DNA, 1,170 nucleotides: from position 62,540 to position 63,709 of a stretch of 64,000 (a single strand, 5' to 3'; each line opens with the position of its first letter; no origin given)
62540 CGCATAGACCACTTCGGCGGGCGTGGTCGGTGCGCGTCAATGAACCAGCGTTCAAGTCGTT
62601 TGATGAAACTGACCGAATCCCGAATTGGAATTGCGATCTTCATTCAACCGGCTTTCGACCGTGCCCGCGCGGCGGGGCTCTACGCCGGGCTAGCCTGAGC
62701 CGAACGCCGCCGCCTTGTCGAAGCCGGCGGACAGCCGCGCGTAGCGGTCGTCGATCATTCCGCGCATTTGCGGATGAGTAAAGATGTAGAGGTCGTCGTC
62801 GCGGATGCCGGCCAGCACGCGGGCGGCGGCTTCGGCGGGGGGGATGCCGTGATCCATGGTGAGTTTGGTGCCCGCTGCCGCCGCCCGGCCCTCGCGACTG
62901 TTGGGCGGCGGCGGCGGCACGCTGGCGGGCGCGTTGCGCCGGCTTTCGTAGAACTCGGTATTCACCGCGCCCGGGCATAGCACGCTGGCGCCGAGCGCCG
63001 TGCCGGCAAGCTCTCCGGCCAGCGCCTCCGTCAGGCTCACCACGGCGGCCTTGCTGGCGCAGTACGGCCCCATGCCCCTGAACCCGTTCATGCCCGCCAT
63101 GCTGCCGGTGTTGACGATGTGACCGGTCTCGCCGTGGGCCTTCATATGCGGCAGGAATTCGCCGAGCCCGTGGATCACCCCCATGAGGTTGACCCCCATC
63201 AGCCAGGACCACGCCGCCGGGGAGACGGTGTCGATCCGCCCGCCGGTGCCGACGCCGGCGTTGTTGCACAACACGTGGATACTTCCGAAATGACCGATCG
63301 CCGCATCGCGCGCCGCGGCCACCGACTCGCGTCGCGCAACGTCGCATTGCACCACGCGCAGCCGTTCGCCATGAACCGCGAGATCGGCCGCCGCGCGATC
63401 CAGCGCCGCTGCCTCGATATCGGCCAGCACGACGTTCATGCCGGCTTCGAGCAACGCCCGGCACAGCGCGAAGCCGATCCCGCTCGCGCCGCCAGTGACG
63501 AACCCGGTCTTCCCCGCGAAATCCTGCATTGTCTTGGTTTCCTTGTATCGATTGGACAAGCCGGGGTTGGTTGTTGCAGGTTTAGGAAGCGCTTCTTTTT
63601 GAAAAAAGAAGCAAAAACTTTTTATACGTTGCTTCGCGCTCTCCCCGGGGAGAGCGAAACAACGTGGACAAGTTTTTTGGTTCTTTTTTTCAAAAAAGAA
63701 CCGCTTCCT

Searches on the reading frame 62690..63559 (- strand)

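Call 103: search_protein_families(library=pfam, proteins=[window:62690-63559:-], max_evalue=0.00001)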
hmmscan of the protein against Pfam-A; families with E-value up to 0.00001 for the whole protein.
window:62690-63559:- (289 aa): 3 families
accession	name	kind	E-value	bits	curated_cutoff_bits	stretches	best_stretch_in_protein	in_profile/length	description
PF00106.31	adh_short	-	1.7e-50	171.7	26.6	1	20-209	4-192/195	short chain dehydrogenase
PF13561.12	adh_short_C2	-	8e-36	124.2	27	1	25-207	3-184/236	Enoyl-(Acyl carrier protein) reductase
PF08659.16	KR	-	1.7e-12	48.1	22.6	1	20-179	4-162/180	KR domain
